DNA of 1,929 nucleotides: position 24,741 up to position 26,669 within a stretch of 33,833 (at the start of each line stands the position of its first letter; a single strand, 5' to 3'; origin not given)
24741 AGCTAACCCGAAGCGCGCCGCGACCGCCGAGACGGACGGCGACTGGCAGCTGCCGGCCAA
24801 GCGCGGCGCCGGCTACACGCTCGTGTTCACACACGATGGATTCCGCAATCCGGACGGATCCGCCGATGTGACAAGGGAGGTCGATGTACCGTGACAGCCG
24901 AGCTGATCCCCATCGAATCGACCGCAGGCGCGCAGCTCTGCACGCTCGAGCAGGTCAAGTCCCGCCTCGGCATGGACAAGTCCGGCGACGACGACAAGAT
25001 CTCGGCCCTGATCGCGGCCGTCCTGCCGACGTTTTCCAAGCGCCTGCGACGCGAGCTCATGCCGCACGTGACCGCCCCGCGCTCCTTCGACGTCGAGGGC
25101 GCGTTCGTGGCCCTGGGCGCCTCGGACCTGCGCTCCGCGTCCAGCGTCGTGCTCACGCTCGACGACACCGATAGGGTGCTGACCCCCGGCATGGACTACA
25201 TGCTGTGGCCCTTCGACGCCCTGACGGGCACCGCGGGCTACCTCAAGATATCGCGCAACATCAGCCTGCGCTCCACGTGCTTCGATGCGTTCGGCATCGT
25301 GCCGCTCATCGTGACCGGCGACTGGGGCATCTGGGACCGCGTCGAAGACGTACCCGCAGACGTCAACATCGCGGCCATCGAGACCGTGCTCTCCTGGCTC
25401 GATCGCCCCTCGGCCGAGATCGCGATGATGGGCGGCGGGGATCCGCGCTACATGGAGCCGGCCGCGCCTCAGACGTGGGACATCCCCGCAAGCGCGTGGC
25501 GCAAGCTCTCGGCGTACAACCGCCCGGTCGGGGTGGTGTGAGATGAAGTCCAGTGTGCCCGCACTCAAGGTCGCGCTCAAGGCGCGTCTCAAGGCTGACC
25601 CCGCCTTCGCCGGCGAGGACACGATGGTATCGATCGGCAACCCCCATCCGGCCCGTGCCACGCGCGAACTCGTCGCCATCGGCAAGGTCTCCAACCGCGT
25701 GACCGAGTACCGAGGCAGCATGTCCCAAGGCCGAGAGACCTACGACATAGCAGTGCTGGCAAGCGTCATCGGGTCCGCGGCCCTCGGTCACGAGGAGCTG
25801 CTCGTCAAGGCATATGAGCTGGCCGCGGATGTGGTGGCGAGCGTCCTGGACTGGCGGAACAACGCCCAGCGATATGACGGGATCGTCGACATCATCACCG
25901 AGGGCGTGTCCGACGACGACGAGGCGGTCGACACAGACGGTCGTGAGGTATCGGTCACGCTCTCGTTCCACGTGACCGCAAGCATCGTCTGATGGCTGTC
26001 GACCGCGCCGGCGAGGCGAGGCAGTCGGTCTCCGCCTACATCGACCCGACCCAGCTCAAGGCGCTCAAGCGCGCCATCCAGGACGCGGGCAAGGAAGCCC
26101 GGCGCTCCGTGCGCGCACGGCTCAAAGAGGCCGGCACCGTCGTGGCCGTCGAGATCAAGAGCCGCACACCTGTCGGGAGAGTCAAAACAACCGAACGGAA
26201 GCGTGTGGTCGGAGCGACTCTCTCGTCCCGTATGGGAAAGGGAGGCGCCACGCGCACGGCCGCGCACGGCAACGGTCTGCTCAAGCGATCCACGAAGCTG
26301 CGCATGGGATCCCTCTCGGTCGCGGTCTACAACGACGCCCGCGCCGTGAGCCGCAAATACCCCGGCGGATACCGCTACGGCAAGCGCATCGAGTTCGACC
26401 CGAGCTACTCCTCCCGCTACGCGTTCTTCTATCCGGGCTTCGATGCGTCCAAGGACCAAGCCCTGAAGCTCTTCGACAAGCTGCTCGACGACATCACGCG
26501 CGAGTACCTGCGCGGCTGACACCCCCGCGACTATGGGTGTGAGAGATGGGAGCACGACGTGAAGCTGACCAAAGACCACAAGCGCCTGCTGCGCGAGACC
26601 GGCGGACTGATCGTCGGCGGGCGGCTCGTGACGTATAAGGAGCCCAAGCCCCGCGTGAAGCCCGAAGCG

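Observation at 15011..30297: The 8-mer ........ recurs at late-operon gene junctions, always in the sense orientation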

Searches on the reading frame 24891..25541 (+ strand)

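Call 13: search_protein_families(library=phrogs, proteins=[window:24891-25541:+], max_evalue=0.001)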
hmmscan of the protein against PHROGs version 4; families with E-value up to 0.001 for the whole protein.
window:24891-25541:+ (216 aa): 1 family
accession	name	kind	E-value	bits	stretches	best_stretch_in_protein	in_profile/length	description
phrog_442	-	connector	2e-11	44.7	1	7-216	78-267/270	head-tail adaptor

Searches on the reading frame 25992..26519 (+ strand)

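Call 13: search_protein_families(library=phrogs, proteins=[window:25992-26519:+], max_evalue=0.001)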
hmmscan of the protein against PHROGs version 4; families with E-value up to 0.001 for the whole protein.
window:25992-26519:+ (175 aa): 1 family
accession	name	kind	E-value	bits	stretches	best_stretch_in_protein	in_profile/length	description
phrog_5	-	connector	4.3e-05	24.5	1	19-174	95-214/239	tail completion or Neck1 protein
